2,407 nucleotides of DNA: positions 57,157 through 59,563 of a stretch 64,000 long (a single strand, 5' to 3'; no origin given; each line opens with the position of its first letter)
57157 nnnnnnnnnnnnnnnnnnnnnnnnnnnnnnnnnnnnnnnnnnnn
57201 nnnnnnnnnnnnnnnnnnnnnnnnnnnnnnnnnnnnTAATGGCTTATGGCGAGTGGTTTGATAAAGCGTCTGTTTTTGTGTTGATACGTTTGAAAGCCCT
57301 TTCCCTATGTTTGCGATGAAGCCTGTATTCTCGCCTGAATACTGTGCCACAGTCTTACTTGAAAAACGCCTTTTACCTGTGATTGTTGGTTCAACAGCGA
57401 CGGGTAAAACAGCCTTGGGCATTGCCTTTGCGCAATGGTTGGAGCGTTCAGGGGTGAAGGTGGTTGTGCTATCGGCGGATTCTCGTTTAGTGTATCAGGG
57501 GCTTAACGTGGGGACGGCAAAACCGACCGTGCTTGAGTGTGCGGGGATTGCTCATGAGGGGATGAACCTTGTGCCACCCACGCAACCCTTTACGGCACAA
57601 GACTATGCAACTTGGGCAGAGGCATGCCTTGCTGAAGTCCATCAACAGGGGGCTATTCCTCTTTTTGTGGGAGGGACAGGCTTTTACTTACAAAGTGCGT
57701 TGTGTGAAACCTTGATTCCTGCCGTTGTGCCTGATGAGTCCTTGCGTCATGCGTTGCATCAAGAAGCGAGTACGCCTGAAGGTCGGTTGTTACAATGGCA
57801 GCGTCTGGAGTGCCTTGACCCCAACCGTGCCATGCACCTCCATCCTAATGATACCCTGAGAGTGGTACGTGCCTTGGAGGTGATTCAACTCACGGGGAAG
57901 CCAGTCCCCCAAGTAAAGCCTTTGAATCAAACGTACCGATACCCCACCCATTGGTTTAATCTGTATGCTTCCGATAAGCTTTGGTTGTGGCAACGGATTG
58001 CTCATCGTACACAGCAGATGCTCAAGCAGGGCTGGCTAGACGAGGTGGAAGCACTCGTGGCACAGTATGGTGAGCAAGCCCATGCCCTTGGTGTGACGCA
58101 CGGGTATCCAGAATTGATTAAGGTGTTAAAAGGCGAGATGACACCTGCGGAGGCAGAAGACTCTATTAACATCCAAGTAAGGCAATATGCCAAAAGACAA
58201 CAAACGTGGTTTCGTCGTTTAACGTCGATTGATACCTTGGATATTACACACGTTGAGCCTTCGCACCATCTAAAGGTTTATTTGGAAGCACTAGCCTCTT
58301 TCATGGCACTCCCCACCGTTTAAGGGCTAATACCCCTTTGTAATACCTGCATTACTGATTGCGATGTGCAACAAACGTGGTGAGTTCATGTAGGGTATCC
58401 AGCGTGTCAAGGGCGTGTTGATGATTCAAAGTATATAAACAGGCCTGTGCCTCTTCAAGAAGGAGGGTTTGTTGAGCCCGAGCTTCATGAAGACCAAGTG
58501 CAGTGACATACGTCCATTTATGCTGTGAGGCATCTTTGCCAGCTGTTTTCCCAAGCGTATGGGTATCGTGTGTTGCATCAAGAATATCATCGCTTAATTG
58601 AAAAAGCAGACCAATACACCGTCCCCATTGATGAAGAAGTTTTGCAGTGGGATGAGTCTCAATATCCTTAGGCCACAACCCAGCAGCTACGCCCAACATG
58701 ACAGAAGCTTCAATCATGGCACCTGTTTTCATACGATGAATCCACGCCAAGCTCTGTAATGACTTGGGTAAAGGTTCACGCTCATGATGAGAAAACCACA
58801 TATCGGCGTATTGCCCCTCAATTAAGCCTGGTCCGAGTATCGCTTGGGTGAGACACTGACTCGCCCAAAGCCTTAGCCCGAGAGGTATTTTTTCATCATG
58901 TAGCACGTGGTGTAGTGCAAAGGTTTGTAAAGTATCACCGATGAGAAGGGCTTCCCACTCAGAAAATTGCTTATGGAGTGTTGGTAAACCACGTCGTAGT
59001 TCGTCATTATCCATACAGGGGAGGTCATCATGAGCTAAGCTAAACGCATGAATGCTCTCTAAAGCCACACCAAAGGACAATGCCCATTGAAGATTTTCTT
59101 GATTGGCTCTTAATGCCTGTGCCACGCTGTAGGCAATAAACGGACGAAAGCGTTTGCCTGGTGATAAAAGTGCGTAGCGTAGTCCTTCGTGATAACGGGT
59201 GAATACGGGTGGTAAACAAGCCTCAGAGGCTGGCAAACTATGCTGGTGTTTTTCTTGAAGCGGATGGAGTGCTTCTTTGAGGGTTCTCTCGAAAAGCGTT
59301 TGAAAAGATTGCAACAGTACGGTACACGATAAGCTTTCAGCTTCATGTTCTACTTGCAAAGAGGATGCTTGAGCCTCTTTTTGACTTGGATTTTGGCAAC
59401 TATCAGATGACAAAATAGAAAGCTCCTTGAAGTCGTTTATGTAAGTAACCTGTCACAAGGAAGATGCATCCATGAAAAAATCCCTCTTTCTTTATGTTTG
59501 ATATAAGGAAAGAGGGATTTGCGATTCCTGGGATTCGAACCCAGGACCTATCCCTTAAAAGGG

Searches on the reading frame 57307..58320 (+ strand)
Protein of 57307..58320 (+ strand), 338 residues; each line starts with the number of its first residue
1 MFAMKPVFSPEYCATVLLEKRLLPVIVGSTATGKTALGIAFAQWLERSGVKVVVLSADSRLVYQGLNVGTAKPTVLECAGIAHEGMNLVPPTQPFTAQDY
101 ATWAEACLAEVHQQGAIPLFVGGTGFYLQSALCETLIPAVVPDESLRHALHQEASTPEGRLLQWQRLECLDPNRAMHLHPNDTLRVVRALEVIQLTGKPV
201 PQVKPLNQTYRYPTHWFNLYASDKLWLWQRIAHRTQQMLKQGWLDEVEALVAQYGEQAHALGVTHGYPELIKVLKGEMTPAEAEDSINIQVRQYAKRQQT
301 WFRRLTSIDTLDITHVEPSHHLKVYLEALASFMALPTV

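Call 40: search_protein_families(library=pfam, proteins=[window:57307-58320:+], max_evalue=0.00001)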
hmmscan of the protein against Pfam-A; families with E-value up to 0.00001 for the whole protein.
window:57307-58320:+ (338 aa): 1 family
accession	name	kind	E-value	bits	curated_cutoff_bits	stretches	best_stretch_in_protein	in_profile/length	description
PF01715.23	IPPT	-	1.5e-65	221.8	23.6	1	62-304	2-242/243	IPP transferase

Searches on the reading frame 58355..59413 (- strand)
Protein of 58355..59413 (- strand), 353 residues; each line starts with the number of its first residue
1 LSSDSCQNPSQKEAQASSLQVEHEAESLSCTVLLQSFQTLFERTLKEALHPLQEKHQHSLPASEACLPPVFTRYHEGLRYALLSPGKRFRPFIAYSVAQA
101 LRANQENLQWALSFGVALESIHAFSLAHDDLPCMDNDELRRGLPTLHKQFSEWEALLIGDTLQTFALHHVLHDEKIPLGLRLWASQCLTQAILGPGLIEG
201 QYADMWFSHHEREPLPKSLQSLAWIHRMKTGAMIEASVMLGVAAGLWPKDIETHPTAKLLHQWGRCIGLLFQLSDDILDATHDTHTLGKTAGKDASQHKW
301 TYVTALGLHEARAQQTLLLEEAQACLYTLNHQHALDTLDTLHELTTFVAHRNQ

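Call 40: search_protein_families(library=pfam, proteins=[window:58355-59413:-], max_evalue=0.00001)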
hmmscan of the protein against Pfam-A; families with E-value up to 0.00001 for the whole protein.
window:58355-59413:- (353 aa): 1 family
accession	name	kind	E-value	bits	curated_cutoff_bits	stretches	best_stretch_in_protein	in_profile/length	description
PF00348.22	polyprenyl_synt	-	6.2e-44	150.5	27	1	76-321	6-232/251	Polyprenyl synthetase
